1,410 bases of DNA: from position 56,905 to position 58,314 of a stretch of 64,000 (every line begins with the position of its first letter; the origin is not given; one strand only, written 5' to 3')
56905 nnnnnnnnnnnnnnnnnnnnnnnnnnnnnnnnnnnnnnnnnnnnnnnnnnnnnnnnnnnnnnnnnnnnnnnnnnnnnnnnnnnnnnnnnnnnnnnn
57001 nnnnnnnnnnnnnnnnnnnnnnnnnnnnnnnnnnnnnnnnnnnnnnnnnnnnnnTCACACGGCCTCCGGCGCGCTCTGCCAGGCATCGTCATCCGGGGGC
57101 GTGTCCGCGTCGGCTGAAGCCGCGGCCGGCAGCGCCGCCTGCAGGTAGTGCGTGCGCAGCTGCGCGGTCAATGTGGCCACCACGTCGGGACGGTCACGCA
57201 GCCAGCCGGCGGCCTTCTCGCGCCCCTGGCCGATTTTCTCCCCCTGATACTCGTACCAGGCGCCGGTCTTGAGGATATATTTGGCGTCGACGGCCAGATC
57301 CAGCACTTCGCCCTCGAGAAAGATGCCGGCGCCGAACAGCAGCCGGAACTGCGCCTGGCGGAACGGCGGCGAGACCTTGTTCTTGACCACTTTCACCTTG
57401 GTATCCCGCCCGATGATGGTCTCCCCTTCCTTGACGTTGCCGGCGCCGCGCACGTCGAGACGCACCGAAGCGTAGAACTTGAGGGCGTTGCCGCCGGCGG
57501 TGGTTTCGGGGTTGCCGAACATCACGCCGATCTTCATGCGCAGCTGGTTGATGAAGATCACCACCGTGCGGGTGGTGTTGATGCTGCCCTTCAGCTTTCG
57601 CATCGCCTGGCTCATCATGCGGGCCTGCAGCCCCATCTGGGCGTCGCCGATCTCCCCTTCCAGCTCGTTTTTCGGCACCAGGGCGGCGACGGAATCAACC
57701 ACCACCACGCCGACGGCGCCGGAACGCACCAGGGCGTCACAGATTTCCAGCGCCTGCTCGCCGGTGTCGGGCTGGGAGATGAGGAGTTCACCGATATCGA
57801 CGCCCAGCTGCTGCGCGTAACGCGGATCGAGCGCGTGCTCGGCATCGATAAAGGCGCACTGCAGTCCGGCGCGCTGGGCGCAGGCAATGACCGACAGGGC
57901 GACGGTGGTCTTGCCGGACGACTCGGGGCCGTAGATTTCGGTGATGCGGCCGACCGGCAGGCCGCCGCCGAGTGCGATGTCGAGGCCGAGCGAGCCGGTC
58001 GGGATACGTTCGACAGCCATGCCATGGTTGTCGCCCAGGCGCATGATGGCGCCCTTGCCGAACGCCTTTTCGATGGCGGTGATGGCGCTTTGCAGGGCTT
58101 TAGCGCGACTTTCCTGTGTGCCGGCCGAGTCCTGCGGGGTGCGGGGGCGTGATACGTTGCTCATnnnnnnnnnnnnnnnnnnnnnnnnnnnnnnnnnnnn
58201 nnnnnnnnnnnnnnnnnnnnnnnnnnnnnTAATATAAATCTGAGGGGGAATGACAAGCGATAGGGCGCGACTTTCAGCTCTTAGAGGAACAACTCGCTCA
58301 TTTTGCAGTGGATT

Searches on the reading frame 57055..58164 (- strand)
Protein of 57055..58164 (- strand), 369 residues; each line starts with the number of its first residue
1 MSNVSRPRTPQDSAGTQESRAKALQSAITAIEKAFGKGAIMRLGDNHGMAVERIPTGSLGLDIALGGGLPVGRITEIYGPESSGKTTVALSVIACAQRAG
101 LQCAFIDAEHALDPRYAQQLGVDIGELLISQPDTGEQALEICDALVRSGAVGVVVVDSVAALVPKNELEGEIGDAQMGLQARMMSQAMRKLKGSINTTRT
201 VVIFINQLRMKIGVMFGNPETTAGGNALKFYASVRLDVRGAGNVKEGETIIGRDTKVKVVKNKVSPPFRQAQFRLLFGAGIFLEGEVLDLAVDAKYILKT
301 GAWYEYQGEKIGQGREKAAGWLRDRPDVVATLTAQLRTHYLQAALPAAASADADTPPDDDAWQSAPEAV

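Call 80: search_protein_families(library=pfam, proteins=[window:57055-58164:-], max_evalue=0.001)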
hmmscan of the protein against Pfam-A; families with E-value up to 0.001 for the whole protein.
window:57055-58164:- (369 aa): 6 families
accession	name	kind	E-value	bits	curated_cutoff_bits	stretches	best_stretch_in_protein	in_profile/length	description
PF00154.27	RecA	-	4.8e-131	436.4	27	1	22-281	1-261/262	recA bacterial DNA recombination protein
PF21096.2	RecA_C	-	2.6e-19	69.5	27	1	285-340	1-56/57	RecA C-terminal domain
PF08423.17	Rad51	-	1.7e-10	41.1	22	1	52-240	6-211/244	Rad51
PF06745.19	ATPase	-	1.3e-08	35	26.6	1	54-127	1-77/231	KaiC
PF01637.24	ATPase_2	-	0.00054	20.3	33.2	1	74-212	22-123/225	ATPase domain predominantly from Archaea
PF13481.12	AAA_25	-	0.00064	19.8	27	0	66-167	27-160/195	AAA domain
